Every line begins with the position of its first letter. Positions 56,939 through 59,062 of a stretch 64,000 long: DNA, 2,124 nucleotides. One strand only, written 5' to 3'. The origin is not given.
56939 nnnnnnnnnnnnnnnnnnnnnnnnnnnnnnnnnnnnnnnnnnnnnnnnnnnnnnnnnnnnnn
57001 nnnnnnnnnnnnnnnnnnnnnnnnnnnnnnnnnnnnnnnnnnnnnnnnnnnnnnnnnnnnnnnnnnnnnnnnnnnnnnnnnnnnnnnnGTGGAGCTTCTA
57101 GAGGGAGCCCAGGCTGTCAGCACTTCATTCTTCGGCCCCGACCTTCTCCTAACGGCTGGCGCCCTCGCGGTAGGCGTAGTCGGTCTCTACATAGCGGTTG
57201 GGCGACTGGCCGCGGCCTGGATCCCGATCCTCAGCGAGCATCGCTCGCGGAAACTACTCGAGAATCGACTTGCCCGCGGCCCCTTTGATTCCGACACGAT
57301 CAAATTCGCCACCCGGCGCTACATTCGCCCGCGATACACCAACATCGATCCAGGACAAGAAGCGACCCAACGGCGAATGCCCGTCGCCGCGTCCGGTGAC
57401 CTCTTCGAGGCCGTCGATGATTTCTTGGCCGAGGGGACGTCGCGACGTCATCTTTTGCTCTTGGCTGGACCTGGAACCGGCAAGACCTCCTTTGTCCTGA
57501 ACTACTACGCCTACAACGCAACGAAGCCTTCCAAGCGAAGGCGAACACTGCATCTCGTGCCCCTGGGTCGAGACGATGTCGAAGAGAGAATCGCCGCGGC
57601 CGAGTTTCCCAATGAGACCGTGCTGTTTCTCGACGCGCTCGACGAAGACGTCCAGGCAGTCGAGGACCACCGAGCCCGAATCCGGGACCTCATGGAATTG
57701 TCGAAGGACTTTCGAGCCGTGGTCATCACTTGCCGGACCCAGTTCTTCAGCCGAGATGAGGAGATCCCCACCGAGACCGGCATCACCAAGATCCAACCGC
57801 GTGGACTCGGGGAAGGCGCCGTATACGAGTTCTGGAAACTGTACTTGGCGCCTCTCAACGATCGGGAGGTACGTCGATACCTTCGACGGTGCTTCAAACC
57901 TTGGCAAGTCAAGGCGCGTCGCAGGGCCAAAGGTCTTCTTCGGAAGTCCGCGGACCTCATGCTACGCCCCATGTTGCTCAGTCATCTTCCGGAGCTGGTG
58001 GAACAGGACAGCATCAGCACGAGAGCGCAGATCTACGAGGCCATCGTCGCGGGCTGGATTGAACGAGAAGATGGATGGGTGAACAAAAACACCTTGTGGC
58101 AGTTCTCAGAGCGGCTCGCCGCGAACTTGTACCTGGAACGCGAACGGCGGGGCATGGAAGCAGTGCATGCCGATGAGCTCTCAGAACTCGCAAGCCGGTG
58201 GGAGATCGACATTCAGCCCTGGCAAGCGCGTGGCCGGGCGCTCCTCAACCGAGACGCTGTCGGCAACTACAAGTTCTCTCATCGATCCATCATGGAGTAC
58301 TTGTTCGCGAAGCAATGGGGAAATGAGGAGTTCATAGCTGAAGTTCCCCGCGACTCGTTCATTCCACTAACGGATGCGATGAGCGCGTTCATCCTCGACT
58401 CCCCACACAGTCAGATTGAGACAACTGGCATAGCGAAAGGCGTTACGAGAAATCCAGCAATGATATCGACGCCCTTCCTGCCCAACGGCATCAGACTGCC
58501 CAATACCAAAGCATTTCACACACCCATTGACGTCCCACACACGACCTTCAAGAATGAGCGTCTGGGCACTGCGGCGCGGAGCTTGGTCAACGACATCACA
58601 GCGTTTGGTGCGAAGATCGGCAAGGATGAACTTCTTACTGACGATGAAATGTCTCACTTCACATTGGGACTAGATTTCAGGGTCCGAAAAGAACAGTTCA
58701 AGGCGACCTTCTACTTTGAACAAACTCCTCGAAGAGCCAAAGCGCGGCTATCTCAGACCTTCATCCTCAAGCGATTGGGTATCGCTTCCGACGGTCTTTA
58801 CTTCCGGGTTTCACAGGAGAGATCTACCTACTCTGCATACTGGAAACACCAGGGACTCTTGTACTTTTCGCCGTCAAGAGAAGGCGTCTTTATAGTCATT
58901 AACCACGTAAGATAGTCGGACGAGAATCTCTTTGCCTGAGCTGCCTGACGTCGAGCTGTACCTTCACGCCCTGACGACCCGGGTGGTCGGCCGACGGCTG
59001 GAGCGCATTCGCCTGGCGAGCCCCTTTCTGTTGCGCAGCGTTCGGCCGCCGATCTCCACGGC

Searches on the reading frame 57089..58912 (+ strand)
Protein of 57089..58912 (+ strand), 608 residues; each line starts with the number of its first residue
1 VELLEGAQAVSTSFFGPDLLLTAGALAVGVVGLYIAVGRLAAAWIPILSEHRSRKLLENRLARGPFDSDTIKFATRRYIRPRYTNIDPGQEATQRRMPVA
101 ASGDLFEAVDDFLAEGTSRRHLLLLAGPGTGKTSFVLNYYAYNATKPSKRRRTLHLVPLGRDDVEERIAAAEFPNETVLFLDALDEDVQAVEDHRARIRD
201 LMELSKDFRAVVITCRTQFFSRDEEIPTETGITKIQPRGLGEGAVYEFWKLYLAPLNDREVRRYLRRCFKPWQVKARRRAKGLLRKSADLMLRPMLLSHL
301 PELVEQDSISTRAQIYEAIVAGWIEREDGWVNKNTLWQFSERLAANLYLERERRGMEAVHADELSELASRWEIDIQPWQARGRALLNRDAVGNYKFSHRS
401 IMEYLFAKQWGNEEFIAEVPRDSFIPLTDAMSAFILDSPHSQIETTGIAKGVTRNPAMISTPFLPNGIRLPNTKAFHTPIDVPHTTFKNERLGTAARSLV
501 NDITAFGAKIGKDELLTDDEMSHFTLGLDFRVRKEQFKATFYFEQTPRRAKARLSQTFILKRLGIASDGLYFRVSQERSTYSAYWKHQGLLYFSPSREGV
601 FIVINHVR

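Call 4: search_protein_families(library=padloc, proteins=[window:57089-58912:+], max_evalue=0.1)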
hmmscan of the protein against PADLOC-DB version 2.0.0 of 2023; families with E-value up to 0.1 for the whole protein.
window:57089-58912:+ (608 aa): 1 family
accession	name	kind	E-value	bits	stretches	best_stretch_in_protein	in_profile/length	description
PDLC04140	mad8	-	0.027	12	1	118-154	26-61/314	mads_8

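Call 6: search_protein_families(library=pfam, proteins=[window:57089-58912:+], max_evalue=0.1)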
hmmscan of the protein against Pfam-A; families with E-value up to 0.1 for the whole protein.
window:57089-58912:+ (608 aa): 6 families
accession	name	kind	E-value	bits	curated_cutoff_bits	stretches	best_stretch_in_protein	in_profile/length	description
PF20720.3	nSTAND3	-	0.0055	16.9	27.2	1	117-222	15-117/155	Novel STAND NTPase 3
PF00004.35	AAA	-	0.0076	17.1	21.2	1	123-210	2-97/131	ATPase family associated with various cellular activities (AAA)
PF13245.12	AAA_19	-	0.023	15.3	25.1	1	117-161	9-52/134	AAA domain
PF00580.27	UvrD-helicase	-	0.03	14.4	23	1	119-143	13-37/271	UvrD/REP helicase N-terminal domain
PF24883.2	NPHP3_N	-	0.041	14.5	24.8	0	164-215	113-163/164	Nephrocystin 3, N-terminal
PF13481.12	AAA_25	-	0.044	13.8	27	1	122-225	36-161/195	AAA domain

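Call 7: search_protein_families(library=ncbifam, proteins=[window:57089-58912:+], max_evalue=0.1)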
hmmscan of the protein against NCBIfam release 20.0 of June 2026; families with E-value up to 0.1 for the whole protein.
window:57089-58912:+ (608 aa): 3 families
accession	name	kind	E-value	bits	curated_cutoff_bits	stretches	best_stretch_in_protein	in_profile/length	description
NF047389.1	ATPase_Sll1717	subfamily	0.015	14.4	75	1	158-224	168-236/454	P-loop ATPase, Sll1717 family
NF007229.0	PRK09647.1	equivalog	0.038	13.3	265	0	151-228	113-178/220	RNA polymerase sigma factor SigE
TIGR00665.1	DnaB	equivalog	0.077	11.8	385.25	0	106-147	182-223/435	replicative DNA helicase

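Call 8: find_homologous_proteins(query=window:57089-58912:+, max_evalue=0.001)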
Query window:57089-58912:+ (608 aa): 675 proteins with E <= 0.001 among 8000 candidates; the best 120 are listed.
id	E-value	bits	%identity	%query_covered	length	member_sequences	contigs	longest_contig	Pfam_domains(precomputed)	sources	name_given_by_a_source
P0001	0.0e+0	1166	100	84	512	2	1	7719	-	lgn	-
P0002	2.7e-125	437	49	69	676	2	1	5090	-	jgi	-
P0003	5.7e-124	433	50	69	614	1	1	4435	PF13191.13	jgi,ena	-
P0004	3.1e-123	431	50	70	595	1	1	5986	-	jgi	jgi:hypothetical protein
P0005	5.8e-123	430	47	71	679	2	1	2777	-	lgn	-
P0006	3.4e-122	427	49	69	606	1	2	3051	-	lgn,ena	-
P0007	3.9e-122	427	49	69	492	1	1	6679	PF20720.4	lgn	-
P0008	1.6e-121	425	49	66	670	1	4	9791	-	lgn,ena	-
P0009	1.8e-121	425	50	65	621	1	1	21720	-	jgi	jgi:hypothetical protein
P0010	2.0e-121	425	49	69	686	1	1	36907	-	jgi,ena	-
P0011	4.5e-121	423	46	67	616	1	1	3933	-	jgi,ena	-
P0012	4.7e-121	423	50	65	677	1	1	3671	-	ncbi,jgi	jgi:hypothetical protein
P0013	6.3e-121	423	51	69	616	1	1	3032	-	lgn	-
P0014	7.6e-121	423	48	69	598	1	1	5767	PF13576.13,PF13599.14,PF00805.29,PF25296.2,PF20720.4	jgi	jgi:uncharacterized protein YjbI with pentapeptide repeats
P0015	9.0e-121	422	50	68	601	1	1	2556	-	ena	-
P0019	4.5e-120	420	48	70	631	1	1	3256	PF20720.4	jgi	jgi:hypothetical protein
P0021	9.8e-120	419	52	63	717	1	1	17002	PF20720.4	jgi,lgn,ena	-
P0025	1.9e-119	418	47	68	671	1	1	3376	PF25199.2,PF20720.4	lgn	-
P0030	1.7e-118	415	49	64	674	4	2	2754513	-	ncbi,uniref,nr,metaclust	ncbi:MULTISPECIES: NACHT domain-containing protein [Kamptonema]|uniref:NACHT domain-containing prote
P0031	2.1e-118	415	49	66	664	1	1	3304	PF20720.4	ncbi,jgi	jgi:hypothetical protein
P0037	8.5e-118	413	48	64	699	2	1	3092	PF20720.4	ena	-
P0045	5.6e-115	403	47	67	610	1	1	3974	PF25199.2,PF20720.4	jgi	jgi:hypothetical protein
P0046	6.4e-115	403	46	64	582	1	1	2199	PF20720.4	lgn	-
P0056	3.8e-113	397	45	69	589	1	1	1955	PF20720.4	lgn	-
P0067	5.7e-112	393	49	64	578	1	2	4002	PF20720.4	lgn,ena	-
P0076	1.6e-110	389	46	70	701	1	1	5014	PF03781.23,PF20720.4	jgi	jgi:formylglycine-generating enzyme required for sulfatase activity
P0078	1.9e-110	388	45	73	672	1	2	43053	PF03781.23,PF20720.4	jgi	jgi:formylglycine-generating enzyme required for sulfatase activity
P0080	2.7e-110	388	46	68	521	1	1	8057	PF20720.4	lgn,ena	-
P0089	2.8e-109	384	45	64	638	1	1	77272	PF20720.4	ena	-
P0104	7.0e-108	380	44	69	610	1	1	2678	PF20720.4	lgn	-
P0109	2.1e-107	378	46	67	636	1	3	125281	PF07603.18,PF20720.4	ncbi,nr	ncbi:MAG: DUF1566 domain-containing protein [candidate division KSB1 bacterium]|nr:DUF1566 domain-co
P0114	3.0e-107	378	46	67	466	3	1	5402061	PF20720.4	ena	-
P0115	3.1e-107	378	43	70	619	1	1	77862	PF20720.4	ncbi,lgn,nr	ncbi:MAG: hypothetical protein H7Y59_05950 [Anaerolineales bacterium]|nr:hypothetical protein [Anaer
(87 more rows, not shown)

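Call 11: find_related_loci(query=A1, collection=genome_contigs, flank=5000)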
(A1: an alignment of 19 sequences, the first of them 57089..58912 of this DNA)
Query A1 (608 aa) in genome_contigs; peptide patterns used: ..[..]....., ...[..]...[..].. (x = any residue, [..] = any of these).
218 stretches matched a pattern; 120 encode a relative of the query (tblastn E <= 1e-3); the best 80 are kept; 80 distinct loci.
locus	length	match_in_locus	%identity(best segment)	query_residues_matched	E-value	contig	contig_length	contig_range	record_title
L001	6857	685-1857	46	21-407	4e-113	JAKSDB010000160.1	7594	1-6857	MAG: Chlorobiales bacterium isolate MAG.374 k141_1753252, whole genome shotgun sequence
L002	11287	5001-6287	45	11-442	7e-112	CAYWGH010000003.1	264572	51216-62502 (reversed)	MAG TPA_asm: uncultured Cytophagia bacterium isolate binchicken_co107_472 genome assembly, contig: NODE_57_length_264572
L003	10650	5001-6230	46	3-413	3e-110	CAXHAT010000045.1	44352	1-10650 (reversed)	MAG TPA_asm: uncultured Deferribacteres bacterium isolate SRR12479933_maxbin2_2 genome assembly, contig: ERZ4874384.47,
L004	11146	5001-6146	48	49-435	6e-110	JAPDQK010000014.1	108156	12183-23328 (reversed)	MAG: Candidatus Zhuqueibacter pondensis isolate JZ4_201709_bins_45 JZ-4_201709_bins_45_scaffold_14, whole genome shotgun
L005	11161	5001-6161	47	43-435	6e-108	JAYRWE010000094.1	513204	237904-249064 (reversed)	MAG: bacterium isolate NJ_NJASGE3bin.37 k141_1056849, whole genome shotgun sequence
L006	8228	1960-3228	44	18-437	7e-108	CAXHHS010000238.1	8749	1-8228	MAG TPA_asm: uncultured bacterium isolate SRR12479933_metabat2_5 genome assembly, contig: ERZ4874384.660, whole genome s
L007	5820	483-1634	47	44-435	2e-107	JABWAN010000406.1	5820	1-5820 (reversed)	MAG: candidate division KSB1 bacterium isolate MAG_5 scaffold_17315, whole genome shotgun sequence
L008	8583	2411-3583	46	40-435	6e-106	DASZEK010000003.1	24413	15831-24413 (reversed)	MAG TPA_asm: Pyrinomonadaceae bacterium isolate SMAG_U6492 k141_130853, whole genome shotgun sequence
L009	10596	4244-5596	40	30-463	7e-105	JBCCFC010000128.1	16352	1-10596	MAG: Chloroflexota bacterium isolate P01_B01_bin.121 k141_1849329_length_16352_cov_17.0000, whole genome shotgun sequenc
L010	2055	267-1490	44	30-435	9e-111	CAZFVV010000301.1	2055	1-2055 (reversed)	MAG TPA_asm: uncultured Calditrichaceae bacterium isolate SRP329715_co1_261 genome assembly, contig: NODE_95892_length_2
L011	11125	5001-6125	46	67-447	7e-103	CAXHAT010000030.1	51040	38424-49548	MAG TPA_asm: uncultured Deferribacteres bacterium isolate SRR12479933_maxbin2_2 genome assembly, contig: ERZ4874384.32,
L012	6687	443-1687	43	16-437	8e-103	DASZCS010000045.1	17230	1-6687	MAG TPA_asm: Pyrinomonadaceae bacterium isolate SMAG_U6448 k141_301870, whole genome shotgun sequence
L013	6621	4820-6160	41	18-468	3e-101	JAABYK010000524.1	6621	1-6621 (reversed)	MAG: candidate division KSB1 bacterium isolate CS3-K085 K_merged_R1_(paired)_contig_148887, whole genome shotgun sequenc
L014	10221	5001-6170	44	43-437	2e-99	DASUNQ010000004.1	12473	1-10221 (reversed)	MAG TPA_asm: Thermoanaerobaculia bacterium isolate SMAG_U1604 k141_1170343, whole genome shotgun sequence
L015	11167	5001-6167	44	46-435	5e-99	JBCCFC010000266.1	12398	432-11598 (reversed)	MAG: Chloroflexota bacterium isolate P01_B01_bin.121 k141_3160466_length_12398_cov_10.0000, whole genome shotgun sequenc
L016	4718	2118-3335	45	11-409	5e-99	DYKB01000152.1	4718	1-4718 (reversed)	MAG TPA_asm: Caldithrix sp. isolate SulCav_AS07-7_41_26 SulCav_AS07_7_15957_length_4718_cov_8_767317, whole genome shotg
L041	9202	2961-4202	42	18-435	5e-85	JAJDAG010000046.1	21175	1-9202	MAG: candidate division KSB1 bacterium isolate OFTM72 OFTM72_45, whole genome shotgun sequence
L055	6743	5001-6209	43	28-437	6e-79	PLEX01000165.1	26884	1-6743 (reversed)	MAG: Bryobacterales bacterium isolate bog_234 73.20110800_S3S.41_contig_18846, whole genome shotgun sequence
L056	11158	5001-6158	41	48-435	7e-78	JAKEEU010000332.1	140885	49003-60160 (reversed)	MAG: candidate division KSB1 bacterium isolate PMV_1_maxbin.001 PMV_1_maxbin.001.k101_1448097, whole genome shotgun sequ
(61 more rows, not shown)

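Call 21: search_solved_structures(query=A1, max_evalue=1, show_alignments=2)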
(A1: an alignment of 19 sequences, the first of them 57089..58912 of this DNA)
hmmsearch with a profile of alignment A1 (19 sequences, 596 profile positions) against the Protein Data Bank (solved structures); distinct sequences matched with E-value up to 1: 15.
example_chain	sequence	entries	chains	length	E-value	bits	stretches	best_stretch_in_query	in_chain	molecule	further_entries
9uiq_C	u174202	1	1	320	0.059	15.2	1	90-128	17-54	Replication factor C subunit 5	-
6vvo_C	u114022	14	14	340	0.064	15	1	90-128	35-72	Replication factor C subunit 5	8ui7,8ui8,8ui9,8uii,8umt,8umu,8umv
7z6h_G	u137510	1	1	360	0.071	14.9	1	90-128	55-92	Replication factor C subunit 5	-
8bie_A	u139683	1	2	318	0.19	13.5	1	353-426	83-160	methyltransferase Plu4894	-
8bij_A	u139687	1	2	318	0.21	13.4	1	367-427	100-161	Methyltransferase Plu4894 mutant I88M, W91L, C97Y, S142L, G146V, Y258M, L270F, S309Y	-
6iyb_A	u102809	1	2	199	0.62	11.8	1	112-131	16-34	Ras-related protein Rab-7a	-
7f6j_A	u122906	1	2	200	0.63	11.8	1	112-131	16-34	Ras-related protein Rab-7a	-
6wcw_B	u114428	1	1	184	0.65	11.7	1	112-131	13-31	Ras-related protein Rab-7a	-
8kb8_C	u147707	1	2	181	0.68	11.7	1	112-131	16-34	Ras-related protein Rab-7a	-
5z2m_A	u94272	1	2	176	0.76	11.5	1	112-131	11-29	Ras-related protein Rab-7a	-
1t91_A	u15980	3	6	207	0.76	11.5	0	112-131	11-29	Ras-related protein Rab-7 | Ras-related protein Rab-7a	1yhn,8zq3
9lol_C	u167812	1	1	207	0.77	11.5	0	112-131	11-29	Ras-related protein Rab-7a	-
3law_A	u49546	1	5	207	0.77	11.5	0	112-131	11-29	Ras-related protein Rab-7a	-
5ldd_C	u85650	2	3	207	0.79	11.4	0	112-131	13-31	Rab small monomeric GTPase-like protein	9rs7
1vg0_B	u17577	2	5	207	0.99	11.1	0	112-131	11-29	Ras-related protein Rab-7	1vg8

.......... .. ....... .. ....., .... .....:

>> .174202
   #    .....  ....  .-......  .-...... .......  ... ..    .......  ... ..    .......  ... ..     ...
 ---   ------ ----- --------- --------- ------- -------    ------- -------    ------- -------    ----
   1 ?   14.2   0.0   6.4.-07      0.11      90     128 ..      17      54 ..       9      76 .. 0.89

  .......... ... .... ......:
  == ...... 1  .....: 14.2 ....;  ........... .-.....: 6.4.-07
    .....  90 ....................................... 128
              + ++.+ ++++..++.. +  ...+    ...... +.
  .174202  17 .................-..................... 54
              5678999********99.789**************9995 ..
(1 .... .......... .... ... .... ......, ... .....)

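Call 31: search_protein_families(library=pfam, proteins=[L002:7455-9062:+, L002:6869-7342:+, L055:135-2591:+, L012:2067-4799:+, L002:9497-10582:+], max_evalue=0.001)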
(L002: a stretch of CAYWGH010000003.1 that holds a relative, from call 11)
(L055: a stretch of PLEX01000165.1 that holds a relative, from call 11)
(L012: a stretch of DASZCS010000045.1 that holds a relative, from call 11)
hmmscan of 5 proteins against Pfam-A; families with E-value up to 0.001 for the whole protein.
L002:7455-9062:+ (536 aa): 2 families
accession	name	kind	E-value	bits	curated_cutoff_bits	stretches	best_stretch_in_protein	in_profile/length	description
PF00078.32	RVT_1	-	3.1e-16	60.1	29.6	1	105-332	8-204/205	Reverse transcriptase (RNA-dependent DNA polymerase)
PF01624.25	MutS_I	-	3e-05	24.7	20.6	1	433-513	3-86/113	MutS domain I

L002:6869-7342:+ (158 aa): 2 families
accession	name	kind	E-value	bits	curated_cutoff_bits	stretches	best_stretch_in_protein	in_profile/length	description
PF22296.2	bAvd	-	7.2e-09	36.5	40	1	33-136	3-106/107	bAvd-like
PF05635.17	23S_rRNA_IVP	-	0.00012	22.6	33.8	1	29-124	1-101/106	23S rRNA-intervening sequence protein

L055:135-2591:+ (819 aa): 15 families
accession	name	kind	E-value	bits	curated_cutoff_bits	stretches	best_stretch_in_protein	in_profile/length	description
PF00027.35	cNMP_binding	-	9.8e-39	131.7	27.5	3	499-584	2-88/89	Cyclic nucleotide-binding domain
PF13510.11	Fer2_4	-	1.6e-16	60.6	22.8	1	77-152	2-81/82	2Fe-2S iron-sulfur cluster binding domain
PF00037.32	Fer4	-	3e-15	55.7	21.1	2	698-719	2-23/24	4Fe-4S binding domain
PF12837.12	Fer4_6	-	1.4e-13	50.5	25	1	263-280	7-24/24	4Fe-4S binding domain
PF12838.12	Fer4_7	-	7e-13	49.3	27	2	704-767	2-52/52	4Fe-4S dicluster domain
PF13187.11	Fer4_9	-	5.2e-11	42.8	27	1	673-717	2-50/52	4Fe-4S dicluster domain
PF14697.11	Fer4_21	-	8.3e-10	39.1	35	1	217-279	3-56/59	4Fe-4S dicluster domain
PF13237.11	Fer4_10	-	8.6e-08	32.4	25.5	0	701-764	6-53/53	4Fe-4S dicluster domain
PF12797.12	Fer4_2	-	8e-06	25.9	24.5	1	699-716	5-22/22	4Fe-4S binding domain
PF10588.14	NADH-G_4Fe-4S_3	-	9.2e-06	25.5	27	1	159-196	1-38/40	NADH-ubiquinone oxidoreductase-G iron-sulfur binding region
PF13534.11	Fer4_17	-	1.3e-05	26.1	22.2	0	704-766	2-59/61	4Fe-4S dicluster domain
PF13183.11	Fer4_8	-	1.4e-05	26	27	1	220-278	3-67/68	4Fe-4S dicluster domain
PF22117.2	Fer4_Nqo3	-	8.6e-05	23.1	27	1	214-281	3-67/67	NADH-quinone oxidoreductase subunit 3, ferredoxin-like domain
PF25160.1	LdpA_Fe-S-bd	-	0.00012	22.2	27.6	1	675-723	4-47/49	LdpA Fe-S cluster-binding domain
PF13484.11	Fer4_16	-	0.00023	22.3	30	0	265-284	2-22/66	4Fe-4S double cluster binding domain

L012:2067-4799:+ (911 aa): 12 families
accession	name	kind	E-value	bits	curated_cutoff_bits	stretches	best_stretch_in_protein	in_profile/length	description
PF00027.35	cNMP_binding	-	3.8e-22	78.5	27.5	2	148-213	3-68/89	Cyclic nucleotide-binding domain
PF12838.12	Fer4_7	-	7.6e-11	42.8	27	1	509-598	1-52/52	4Fe-4S dicluster domain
PF12837.12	Fer4_6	-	3.3e-09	36.7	25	1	503-525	2-24/24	4Fe-4S binding domain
PF13187.11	Fer4_9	-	4.5e-09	36.6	27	1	478-525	2-52/52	4Fe-4S dicluster domain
PF00037.32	Fer4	-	1.3e-08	34.8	21.1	1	504-526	2-24/24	4Fe-4S binding domain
PF13247.11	Fer4_11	-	7.3e-08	33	26.2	1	473-528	5-62/100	4Fe-4S dicluster domain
PF13237.11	Fer4_10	-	1.2e-05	25.6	25.5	1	473-521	4-53/53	4Fe-4S dicluster domain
PF13484.11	Fer4_16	-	1.5e-05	26.1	30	0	510-531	2-21/66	4Fe-4S double cluster binding domain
PF13534.11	Fer4_17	-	3.6e-05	24.7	22.2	0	510-574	2-50/61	4Fe-4S dicluster domain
PF14697.11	Fer4_21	-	8.3e-05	23.1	35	1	476-527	6-59/59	4Fe-4S dicluster domain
PF25160.1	LdpA_Fe-S-bd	-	8.8e-05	22.7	27.6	1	480-529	4-47/49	LdpA Fe-S cluster-binding domain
PF12797.12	Fer4_2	-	0.00036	20.8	24.5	1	505-522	5-22/22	4Fe-4S binding domain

L002:9497-10582:+ (362 aa): 3 families
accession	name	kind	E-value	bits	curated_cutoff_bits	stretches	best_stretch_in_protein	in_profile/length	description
PF13676.11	TIR_2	-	1.8e-25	90.3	28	1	14-120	1-111/122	TIR domain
PF07603.17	Lcl_C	-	1.7e-20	73.9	34.9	1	235-336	2-106/117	Lcl C-terminal domain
PF08937.16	ThsB_TIR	-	0.00013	22.7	21.2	0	15-98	1-93/100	Thoeris protein ThsB, TIR-like domain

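Call 32: predict_structure(alignment_id=A3)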
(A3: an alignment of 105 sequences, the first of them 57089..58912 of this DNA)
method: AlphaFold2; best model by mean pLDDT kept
length: 608 residues; sequences in the alignment: 105
mean_pLDDT: 77.0   pTM: 0.73
mean pLDDT of the five models: 77.0, 76.5, 76.3, 74.4, 74.1
residues with pLDDT >= 90: 281; 70-90: 133; 50-70: 82; < 50: 112
segments of 3 or more residues with pLDDT < 50: 443-450, 455-457, 459-487, 527-540, 563-608
pLDDT, mean of each block of 10 residues (from residue 1): 53 70 94 94 91 97 91 95 86 55 94 87 92 96 97 97 96 97 92 90 96 93 81 82 89 93 94 94 86 88 90 92 85 93 96 94 95 92 83 91 94 85 86 85 50 48 32 29 46 65 66 61 51 43 52 54 42 27 30 37 37
secondary structure, 60 per line:
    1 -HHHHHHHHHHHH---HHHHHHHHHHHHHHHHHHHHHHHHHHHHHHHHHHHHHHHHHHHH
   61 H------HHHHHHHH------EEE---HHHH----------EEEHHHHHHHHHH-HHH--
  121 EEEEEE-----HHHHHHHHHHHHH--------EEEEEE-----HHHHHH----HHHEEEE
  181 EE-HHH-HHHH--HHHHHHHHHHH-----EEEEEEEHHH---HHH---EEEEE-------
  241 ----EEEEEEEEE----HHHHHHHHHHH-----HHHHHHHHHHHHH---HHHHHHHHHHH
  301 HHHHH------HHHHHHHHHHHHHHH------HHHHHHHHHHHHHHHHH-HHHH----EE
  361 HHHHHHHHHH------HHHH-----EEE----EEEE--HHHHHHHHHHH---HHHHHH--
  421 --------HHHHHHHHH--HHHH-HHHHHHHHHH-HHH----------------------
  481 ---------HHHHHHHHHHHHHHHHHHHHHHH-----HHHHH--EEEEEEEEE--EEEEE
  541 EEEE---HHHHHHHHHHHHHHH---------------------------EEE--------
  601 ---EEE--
elements in order: H2-13 H17-61 H68-75 E82-84 H88-91 E102-104 H105-114 E121-126 H132-144 E153-158 H164-169 E177-182 H188-191 H194-204 E210-216 E229-233 E245-253 H258-268 H274-286 H290-305 H312-326 H333-349 H351-354 H361-370 H377-380 E386-388 E393-396 H399-409 H413-418 H429-437 H440-443 H445-454 H490-512 H518-522 E525-533 E536-544 H548-562 E590-592 E604-606
